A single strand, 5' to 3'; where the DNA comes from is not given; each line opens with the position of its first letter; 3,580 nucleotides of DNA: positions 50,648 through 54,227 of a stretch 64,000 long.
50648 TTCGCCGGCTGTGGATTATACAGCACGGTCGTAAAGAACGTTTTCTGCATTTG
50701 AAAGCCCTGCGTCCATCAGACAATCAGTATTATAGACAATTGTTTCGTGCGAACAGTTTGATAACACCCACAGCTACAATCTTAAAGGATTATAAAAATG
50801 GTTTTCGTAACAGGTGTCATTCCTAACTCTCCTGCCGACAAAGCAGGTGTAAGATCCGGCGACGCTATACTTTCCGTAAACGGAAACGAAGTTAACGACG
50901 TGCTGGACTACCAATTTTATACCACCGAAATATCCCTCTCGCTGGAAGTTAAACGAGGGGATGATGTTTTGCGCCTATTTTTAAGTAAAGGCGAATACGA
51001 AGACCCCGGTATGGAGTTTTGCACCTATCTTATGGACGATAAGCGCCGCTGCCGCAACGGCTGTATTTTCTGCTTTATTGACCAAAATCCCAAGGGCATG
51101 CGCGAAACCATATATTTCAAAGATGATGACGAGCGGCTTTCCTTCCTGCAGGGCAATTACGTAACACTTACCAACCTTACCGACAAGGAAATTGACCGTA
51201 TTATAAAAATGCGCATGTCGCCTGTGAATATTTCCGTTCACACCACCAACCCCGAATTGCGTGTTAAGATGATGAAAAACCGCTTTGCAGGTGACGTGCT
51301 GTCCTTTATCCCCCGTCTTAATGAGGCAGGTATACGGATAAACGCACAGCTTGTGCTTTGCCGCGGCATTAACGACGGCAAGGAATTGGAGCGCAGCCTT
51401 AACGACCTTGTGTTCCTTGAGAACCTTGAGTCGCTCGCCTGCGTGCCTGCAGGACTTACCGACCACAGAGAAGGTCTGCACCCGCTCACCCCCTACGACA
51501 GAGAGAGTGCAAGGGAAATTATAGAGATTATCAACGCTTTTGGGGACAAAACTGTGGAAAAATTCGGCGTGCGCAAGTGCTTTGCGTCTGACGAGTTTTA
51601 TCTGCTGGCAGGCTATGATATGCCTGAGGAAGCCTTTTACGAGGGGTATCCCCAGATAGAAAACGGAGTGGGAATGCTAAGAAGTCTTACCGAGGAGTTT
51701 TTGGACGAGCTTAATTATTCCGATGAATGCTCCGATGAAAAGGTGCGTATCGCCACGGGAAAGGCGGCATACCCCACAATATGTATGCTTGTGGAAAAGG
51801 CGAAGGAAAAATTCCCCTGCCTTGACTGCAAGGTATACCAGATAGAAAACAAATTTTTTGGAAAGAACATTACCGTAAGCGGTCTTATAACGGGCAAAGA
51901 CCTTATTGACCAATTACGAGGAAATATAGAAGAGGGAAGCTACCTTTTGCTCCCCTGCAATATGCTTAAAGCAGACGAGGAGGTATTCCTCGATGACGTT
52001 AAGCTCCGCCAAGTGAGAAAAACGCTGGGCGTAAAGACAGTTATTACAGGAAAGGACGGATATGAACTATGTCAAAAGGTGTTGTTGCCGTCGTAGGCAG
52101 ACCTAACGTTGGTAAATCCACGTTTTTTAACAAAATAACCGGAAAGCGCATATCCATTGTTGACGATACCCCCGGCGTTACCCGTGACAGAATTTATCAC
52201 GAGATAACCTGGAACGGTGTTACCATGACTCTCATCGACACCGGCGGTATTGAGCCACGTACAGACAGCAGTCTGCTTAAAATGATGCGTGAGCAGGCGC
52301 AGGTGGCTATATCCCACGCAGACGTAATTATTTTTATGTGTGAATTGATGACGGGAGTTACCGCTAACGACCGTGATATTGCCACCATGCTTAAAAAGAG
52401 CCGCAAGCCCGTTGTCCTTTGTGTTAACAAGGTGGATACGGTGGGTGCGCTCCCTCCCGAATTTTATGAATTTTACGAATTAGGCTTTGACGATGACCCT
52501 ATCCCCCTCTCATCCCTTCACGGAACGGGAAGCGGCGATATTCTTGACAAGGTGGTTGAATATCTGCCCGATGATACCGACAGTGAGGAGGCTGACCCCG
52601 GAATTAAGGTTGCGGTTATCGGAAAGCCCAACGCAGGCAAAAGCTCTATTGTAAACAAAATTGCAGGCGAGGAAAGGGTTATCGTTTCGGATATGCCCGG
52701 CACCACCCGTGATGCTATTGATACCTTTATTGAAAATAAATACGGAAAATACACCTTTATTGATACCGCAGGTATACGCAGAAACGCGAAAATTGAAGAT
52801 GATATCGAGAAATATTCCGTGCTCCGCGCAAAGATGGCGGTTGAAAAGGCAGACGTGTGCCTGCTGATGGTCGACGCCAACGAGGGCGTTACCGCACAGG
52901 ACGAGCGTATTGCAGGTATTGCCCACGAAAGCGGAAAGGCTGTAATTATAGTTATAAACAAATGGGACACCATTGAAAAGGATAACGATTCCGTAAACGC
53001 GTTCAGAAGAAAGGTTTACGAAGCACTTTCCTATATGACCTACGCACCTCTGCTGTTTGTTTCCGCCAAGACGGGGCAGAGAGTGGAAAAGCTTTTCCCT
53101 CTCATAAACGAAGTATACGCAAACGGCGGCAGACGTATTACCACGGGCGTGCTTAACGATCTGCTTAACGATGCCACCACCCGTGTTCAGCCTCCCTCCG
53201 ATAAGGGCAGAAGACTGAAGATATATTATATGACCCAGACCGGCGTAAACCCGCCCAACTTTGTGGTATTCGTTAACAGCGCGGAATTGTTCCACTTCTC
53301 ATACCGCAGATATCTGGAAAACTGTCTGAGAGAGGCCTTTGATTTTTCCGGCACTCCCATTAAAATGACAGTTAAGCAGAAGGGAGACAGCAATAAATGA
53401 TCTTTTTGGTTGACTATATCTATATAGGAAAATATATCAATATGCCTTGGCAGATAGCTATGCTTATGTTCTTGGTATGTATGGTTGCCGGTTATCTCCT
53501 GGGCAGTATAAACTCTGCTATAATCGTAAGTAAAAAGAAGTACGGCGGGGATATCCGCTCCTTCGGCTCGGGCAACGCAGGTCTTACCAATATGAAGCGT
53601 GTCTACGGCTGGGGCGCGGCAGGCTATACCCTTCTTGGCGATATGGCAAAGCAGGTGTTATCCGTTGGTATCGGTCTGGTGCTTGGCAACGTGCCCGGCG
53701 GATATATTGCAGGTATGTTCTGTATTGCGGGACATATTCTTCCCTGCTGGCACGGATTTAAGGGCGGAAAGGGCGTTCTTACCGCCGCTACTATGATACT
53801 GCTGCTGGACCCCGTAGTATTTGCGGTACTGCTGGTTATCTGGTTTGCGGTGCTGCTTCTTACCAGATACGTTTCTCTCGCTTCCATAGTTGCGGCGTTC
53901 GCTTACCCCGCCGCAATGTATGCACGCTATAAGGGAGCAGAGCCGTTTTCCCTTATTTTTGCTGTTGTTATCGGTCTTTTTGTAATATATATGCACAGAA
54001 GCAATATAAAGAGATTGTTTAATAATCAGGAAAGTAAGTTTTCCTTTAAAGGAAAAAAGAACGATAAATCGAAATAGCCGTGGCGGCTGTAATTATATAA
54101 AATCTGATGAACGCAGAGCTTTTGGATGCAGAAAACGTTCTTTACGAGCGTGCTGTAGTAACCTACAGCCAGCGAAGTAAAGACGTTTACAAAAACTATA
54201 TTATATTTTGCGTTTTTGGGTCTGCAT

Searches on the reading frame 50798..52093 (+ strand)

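Call 76: search_protein_families(library=pfam, proteins=[window:50798-52093:+], max_evalue=0.00001)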
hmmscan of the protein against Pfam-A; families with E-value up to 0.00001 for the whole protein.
window:50798-52093:+ (432 aa): 6 families
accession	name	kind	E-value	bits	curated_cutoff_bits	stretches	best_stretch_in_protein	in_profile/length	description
PF04459.17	DUF512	-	4.3e-71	238.8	25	1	216-416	1-199/202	Protein of unknown function (DUF512)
PF19238.5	Radical_SAM_2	-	6.2e-64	214.7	26.7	1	65-207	2-144/151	Radical SAM-like domain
PF17820.7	PDZ_6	-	5.6e-12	45.6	27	1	3-42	1-40/54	PDZ domain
PF04055.27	Radical_SAM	-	2.5e-07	31.4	29.5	0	125-199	87-161/166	Radical SAM superfamily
PF13180.12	PDZ_2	-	3.3e-07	30.9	27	1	2-41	14-53/80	PDZ domain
PF00595.29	PDZ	-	8.9e-07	29.6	23.2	1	2-35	27-60/81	PDZ domain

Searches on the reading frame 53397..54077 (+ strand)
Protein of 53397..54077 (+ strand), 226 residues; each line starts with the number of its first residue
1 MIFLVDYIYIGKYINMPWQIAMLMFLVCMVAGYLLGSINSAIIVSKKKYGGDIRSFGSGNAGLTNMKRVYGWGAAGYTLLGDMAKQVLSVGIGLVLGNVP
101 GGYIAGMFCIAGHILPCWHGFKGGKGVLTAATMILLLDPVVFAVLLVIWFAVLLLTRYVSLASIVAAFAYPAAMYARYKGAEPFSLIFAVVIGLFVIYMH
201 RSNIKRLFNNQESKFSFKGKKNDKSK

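Call 17: find_encoding_contigs(protein=window:53397-54077:+, flank=10000, max_places=10)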
Protein window:53397-54077:+ (226 aa): 1 contig read that carries it; 1 place shown.
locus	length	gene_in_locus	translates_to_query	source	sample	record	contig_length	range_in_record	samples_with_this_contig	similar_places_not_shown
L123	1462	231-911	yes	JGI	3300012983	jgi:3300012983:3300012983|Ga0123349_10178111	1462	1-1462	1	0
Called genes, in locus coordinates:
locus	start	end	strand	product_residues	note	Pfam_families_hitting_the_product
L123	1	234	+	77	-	?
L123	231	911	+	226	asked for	PF02660:G3P_acyltransf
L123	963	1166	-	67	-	-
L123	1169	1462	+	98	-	?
